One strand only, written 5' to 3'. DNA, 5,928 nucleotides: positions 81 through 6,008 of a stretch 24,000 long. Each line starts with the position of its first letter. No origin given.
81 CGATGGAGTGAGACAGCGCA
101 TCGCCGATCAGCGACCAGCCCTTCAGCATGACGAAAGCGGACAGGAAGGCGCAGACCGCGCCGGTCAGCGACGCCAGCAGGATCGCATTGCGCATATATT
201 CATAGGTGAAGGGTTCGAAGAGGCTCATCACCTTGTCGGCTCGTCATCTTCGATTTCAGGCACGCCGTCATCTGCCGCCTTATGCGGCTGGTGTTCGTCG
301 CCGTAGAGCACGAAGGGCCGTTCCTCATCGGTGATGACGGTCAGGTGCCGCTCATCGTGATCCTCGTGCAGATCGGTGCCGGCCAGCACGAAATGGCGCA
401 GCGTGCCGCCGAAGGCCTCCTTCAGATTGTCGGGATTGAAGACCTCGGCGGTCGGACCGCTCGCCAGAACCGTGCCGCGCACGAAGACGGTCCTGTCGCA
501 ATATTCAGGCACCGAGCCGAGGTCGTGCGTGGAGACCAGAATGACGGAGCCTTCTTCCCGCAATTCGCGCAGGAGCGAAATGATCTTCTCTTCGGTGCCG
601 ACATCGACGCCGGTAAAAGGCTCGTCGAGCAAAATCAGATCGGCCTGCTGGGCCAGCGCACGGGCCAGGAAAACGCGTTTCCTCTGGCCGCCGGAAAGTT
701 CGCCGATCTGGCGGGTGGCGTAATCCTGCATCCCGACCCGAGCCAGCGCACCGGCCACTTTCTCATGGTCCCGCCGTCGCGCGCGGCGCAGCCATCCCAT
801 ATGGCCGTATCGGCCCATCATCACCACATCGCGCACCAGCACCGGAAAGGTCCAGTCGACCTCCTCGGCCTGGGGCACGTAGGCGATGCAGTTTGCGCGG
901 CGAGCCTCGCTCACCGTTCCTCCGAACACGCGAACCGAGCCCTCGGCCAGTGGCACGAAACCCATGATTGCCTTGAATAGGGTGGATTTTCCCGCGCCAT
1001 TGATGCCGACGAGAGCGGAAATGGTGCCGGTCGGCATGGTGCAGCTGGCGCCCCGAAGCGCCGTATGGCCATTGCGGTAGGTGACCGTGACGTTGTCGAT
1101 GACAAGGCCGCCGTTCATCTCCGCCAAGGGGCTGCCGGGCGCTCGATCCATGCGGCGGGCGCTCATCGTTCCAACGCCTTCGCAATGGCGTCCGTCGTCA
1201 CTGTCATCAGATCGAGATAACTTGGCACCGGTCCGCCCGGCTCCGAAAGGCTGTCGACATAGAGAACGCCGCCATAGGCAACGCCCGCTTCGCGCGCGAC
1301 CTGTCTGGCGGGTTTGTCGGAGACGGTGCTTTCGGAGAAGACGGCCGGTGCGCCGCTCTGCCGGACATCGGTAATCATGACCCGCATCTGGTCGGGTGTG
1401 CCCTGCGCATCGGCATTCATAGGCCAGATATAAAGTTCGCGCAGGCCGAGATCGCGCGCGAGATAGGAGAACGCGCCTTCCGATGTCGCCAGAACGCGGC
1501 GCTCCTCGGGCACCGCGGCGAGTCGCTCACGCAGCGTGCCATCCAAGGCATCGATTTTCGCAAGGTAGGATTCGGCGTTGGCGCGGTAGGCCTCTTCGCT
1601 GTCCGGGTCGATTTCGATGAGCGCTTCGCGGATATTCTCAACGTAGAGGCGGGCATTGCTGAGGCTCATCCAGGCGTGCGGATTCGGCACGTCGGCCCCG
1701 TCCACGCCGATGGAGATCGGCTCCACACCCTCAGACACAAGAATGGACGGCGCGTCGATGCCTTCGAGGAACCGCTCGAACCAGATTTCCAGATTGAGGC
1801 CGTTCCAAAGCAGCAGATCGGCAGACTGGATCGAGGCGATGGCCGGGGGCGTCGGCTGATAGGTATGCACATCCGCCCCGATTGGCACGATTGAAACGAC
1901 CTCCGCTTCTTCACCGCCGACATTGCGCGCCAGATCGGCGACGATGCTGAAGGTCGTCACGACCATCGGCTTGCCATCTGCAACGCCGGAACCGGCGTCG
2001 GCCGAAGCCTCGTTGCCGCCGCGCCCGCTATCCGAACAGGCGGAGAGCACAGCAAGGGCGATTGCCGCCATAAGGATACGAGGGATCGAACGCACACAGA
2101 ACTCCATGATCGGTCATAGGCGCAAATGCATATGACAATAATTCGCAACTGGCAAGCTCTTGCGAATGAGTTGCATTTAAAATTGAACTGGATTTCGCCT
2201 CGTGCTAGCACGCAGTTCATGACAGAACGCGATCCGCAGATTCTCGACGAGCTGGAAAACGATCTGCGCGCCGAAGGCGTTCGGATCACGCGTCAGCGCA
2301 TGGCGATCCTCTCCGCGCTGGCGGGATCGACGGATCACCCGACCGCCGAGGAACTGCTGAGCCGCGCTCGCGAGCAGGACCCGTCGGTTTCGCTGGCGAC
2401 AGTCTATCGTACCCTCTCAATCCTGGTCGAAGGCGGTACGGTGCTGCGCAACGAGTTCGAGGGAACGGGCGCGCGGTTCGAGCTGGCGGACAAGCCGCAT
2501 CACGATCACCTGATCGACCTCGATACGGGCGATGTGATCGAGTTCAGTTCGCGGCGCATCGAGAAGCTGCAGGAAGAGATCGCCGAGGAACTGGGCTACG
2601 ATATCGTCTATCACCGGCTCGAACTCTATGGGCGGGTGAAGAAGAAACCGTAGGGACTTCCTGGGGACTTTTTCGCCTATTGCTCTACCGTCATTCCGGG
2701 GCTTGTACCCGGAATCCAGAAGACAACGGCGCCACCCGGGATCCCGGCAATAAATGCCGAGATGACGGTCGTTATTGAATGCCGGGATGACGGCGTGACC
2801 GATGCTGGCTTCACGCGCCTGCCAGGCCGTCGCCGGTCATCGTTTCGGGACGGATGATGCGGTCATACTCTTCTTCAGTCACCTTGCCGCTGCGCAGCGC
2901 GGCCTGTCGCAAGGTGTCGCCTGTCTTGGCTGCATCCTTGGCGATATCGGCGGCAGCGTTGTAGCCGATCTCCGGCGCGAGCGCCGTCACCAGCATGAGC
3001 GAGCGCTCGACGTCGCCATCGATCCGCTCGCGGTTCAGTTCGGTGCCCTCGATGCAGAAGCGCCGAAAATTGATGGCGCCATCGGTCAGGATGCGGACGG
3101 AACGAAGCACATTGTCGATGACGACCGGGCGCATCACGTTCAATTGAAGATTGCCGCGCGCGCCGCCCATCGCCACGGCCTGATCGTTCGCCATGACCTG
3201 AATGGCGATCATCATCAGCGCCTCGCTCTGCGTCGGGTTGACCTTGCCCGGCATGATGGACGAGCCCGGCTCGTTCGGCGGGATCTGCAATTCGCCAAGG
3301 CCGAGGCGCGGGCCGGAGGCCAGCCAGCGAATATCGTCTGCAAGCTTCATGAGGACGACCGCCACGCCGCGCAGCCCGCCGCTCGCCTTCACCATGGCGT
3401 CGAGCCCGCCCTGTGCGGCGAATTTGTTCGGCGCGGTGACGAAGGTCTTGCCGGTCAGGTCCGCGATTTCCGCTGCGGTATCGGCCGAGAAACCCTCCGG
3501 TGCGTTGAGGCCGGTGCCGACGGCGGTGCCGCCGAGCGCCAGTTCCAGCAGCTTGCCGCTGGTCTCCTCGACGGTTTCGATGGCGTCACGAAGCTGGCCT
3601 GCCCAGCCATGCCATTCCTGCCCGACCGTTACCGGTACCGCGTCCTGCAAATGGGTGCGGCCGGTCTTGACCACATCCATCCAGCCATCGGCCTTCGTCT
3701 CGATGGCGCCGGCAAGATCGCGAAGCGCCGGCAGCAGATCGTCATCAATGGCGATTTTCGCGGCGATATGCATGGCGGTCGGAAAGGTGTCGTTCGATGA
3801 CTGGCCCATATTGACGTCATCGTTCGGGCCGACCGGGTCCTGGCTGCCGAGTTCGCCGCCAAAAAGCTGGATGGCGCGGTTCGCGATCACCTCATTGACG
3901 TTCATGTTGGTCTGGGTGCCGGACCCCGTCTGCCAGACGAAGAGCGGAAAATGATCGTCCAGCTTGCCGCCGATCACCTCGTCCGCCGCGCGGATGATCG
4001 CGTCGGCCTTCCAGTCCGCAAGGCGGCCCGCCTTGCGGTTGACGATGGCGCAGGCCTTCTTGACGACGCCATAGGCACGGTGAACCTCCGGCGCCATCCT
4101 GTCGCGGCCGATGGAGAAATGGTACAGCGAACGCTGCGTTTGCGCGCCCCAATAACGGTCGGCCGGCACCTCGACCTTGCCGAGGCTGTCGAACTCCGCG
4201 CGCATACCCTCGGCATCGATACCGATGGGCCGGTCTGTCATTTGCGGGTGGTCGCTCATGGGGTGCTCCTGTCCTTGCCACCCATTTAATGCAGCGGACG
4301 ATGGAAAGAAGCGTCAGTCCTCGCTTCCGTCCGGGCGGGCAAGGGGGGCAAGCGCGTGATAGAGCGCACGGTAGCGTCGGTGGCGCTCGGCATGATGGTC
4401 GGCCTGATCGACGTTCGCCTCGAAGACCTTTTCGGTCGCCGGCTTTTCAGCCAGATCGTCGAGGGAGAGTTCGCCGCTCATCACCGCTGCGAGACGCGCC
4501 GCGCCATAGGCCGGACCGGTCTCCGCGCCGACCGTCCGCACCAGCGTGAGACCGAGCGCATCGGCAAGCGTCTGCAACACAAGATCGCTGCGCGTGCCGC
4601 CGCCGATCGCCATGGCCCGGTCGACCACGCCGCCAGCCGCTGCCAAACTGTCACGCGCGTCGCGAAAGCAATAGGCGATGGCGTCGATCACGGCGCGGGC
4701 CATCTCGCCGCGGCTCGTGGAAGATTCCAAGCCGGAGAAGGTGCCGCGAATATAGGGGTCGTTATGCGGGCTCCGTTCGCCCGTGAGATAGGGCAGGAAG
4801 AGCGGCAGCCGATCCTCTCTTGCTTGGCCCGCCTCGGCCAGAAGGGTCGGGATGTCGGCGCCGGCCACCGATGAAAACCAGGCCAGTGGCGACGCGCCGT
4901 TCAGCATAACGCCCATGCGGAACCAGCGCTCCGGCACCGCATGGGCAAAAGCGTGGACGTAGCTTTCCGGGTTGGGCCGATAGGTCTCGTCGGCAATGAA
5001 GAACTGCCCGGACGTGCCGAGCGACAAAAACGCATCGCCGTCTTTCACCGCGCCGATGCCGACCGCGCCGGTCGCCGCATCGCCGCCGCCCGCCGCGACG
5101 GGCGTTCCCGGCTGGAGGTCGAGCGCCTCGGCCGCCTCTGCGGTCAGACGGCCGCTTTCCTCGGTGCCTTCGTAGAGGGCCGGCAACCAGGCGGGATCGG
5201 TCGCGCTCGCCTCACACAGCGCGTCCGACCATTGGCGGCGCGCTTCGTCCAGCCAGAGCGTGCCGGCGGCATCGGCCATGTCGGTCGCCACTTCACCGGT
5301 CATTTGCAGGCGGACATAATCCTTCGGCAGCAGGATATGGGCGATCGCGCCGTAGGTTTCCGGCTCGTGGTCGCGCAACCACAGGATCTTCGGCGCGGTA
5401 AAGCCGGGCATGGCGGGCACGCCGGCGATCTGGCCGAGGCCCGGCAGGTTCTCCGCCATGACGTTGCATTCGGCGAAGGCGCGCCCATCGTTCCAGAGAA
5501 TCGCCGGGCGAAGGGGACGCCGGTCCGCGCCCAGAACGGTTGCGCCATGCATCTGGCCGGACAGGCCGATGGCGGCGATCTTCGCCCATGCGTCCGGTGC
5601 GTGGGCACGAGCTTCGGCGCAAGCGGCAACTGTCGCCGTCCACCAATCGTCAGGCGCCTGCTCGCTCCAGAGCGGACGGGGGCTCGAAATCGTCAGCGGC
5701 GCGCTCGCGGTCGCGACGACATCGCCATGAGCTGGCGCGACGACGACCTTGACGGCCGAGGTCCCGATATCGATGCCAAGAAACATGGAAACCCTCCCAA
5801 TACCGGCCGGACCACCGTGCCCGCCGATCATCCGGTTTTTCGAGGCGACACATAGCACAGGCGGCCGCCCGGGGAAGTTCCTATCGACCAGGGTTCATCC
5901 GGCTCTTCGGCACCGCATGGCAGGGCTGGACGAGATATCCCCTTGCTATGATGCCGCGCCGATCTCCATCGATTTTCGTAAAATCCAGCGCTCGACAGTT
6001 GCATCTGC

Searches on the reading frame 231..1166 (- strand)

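Call 6: search_protein_families(library=pfam, proteins=[window:231-1166:-], max_evalue=0.01)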
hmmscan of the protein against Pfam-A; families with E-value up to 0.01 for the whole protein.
window:231-1166:- (312 aa): 5 families
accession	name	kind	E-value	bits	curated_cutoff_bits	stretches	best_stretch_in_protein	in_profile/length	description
PF00005.33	ABC_tran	-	6.1e-28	98.6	25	1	37-184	1-136/137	ABC transporter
PF13304.12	AAA_21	-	1.4e-12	48.7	27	2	145-216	226-300/304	AAA domain, putative AbiEii toxin, Type IV TA system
PF02463.25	SMC_N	-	3.7e-06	27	40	0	48-68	25-45/220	RecF/RecN/SMC N terminal domain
PF13558.12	SbcC_Walker_B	-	0.0015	19.2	27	0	146-200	22-89/90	SbcC/RAD50-like, Walker B motif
PF13555.12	AAA_29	-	0.0045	17.1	27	1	44-68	19-43/61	P-loop containing region of AAA domain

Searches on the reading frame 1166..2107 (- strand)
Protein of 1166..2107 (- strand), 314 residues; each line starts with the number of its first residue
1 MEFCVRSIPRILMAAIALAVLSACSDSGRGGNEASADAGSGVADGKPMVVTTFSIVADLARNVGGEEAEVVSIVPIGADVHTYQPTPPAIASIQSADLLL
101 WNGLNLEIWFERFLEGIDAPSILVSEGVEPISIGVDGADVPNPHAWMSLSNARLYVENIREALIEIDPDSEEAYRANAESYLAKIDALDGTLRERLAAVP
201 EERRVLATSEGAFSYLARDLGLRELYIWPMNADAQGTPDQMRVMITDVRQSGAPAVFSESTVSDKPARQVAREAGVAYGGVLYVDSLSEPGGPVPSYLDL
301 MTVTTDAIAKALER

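Call 6: search_protein_families(library=pfam, proteins=[window:1166-2107:-], max_evalue=0.01)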
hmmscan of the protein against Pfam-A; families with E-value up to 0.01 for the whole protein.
window:1166-2107:- (314 aa): 1 family
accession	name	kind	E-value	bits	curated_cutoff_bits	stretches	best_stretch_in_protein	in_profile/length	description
PF01297.22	ZnuA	-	2.7e-84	283.2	29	1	49-311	1-263/263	Zinc-uptake complex component A periplasmic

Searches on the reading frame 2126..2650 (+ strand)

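Call 6: search_protein_families(library=pfam, proteins=[window:2126-2650:+], max_evalue=0.01)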
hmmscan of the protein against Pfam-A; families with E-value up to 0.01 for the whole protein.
window:2126-2650:+ (175 aa): 2 families
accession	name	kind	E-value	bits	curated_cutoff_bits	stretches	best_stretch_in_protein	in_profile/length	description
PF01475.25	FUR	-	2.8e-37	128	23.1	1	50-168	2-121/121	Ferric uptake regulator family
PF12840.13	HTH_20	-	0.00038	20.8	27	1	58-104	6-46/51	Helix-turn-helix domain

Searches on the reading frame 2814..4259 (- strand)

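Call 6: search_protein_families(library=pfam, proteins=[window:2814-4259:-], max_evalue=0.01)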
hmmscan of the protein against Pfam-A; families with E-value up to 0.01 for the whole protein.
window:2814-4259:- (482 aa): 2 families
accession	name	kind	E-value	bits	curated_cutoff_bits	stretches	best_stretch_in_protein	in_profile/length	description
PF00206.25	Lyase_1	-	3.8e-100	335.8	27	1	27-356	1-311/312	Lyase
PF10415.14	FumaraseC_C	-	2.4e-21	76.3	32.5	1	423-476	1-54/54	Fumarase C C-terminus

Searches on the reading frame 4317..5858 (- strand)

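Call 6: search_protein_families(library=pfam, proteins=[window:4317-5858:-], max_evalue=0.01)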
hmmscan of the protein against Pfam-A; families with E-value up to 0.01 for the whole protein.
window:4317-5858:- (514 aa): 3 families
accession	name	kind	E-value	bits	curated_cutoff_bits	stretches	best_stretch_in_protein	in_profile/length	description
PF00370.27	FGGY_N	-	1.1e-61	209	28.8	1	25-267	1-245/245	FGGY family of carbohydrate kinases, N-terminal domain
PF02782.22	FGGY_C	-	2.5e-29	102.9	27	1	277-460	2-197/198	FGGY family of carbohydrate kinases, C-terminal domain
PF00012.26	HSP70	-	0.0086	14.8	20.6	0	411-469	326-384/599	Hsp70 protein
